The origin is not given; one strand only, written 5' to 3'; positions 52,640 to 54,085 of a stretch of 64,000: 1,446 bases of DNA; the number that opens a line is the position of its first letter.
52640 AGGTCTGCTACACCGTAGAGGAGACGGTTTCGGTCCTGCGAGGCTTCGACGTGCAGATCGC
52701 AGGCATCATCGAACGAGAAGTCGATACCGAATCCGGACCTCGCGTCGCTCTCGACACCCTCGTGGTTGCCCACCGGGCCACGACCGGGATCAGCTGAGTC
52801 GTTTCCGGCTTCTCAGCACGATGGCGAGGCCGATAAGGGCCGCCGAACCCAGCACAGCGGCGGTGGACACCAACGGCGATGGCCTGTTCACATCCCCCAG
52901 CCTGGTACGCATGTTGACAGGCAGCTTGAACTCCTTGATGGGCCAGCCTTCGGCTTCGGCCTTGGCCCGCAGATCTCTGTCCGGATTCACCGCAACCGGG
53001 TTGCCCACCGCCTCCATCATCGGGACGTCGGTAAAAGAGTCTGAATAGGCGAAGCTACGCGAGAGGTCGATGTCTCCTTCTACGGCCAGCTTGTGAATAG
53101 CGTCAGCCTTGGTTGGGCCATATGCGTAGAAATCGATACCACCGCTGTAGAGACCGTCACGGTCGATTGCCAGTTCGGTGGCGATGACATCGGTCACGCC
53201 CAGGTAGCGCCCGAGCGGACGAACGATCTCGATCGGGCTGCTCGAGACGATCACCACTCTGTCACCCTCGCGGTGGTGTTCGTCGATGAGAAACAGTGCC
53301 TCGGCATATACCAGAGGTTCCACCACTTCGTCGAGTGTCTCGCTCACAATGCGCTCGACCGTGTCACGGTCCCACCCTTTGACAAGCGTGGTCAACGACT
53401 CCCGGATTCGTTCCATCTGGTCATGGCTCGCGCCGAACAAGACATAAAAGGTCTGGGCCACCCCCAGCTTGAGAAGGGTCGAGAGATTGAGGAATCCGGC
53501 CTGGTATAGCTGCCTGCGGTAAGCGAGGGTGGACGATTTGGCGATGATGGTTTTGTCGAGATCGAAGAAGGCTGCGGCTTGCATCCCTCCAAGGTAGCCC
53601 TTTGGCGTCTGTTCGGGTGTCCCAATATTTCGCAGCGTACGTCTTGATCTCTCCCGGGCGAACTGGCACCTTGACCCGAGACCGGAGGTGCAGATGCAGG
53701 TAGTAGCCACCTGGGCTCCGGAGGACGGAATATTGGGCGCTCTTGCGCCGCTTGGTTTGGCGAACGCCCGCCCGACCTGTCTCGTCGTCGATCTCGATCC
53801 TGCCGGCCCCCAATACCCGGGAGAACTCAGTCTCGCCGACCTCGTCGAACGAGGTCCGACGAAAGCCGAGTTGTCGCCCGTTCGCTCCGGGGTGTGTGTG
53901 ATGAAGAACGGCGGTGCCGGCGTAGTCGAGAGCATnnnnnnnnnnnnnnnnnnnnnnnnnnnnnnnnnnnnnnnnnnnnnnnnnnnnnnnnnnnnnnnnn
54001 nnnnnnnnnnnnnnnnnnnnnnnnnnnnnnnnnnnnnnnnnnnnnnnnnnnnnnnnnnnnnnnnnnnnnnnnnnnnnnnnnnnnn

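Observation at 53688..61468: Tad/Flp pilus locus next to a DUF1998 DEAH helicase ('helicase/secretion neighbourhood') with a truncated CpaE-like gene and extra cargo genes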

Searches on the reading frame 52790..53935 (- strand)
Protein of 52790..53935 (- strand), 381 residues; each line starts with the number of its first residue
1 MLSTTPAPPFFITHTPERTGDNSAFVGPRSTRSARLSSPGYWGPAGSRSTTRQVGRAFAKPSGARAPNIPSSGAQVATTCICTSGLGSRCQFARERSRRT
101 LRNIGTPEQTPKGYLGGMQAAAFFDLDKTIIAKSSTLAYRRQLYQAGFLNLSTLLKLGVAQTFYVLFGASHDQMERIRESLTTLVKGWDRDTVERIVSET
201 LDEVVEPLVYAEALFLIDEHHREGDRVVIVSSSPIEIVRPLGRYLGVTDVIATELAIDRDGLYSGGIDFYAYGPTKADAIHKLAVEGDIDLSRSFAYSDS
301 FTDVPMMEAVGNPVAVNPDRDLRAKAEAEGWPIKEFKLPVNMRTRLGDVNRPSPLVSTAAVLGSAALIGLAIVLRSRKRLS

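Call 3: search_protein_families(library=ncbifam, proteins=[window:52790-53935:-], max_evalue=0.01)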
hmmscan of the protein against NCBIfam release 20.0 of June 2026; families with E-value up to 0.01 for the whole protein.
window:52790-53935:- (381 aa): 9 families
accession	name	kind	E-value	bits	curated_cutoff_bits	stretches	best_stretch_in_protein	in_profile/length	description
TIGR01490.1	HAD-SF-IB-hyp1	subfamily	1.7e-53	181.8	98.3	1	121-321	1-201/202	HAD-IB family hydrolase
NF052360.1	HolPasePseu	equivalog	6.1e-33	114.3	280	1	122-334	4-215/218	histidinol-phosphatase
NF052359.1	HolPaseNeis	equivalog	1.7e-26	93.3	400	1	122-336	4-220/221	histidinol-phosphatase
TIGR01488.1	HAD-SF-IB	subfamily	3.1e-21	76.1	45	1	121-310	1-177/177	HAD-IB family phosphatase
TIGR00338.1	serB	equivalog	2.7e-06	27.1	144.15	1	200-328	76-205/219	phosphoserine phosphatase SerB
TIGR01491.1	HAD-SF-IB-PSPlk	hypoth_equivalog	1.2e-05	25.1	151.9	1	186-318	58-190/201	phosphoserine phosphatase-like hydrolase, archaeal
TIGR00099.1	Cof-subfamily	subfamily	0.00014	21.6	137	1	267-317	180-230/256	Cof-type HAD-IIB family hydrolase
NF010109.0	PRK13582.1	equivalog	0.0016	18.1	133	1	220-322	79-175/205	bifunctional phosphoserine phosphatase/homoserine phosphotransferase ThrH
NF007821.0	PRK10530.1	equivalog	0.0059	15.9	274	1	251-327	175-252/272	pyridoxal phosphatase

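Call 4: search_protein_families(library=pfam, proteins=[window:52790-53935:-], max_evalue=0.01)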
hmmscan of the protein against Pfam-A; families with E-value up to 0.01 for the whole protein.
window:52790-53935:- (381 aa): 3 families
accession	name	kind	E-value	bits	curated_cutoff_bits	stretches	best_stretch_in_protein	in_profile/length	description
PF12710.13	HAD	-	1.5e-31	110.8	27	1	122-308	1-189/189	haloacid dehalogenase-like hydrolase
PF00702.32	Hydrolase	-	1.7e-05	25.7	26.4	1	121-311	3-191/191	haloacid dehalogenase-like hydrolase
PF08282.18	Hydrolase_3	-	8.6e-05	22.8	20.9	1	266-317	178-229/255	haloacid dehalogenase-like hydrolase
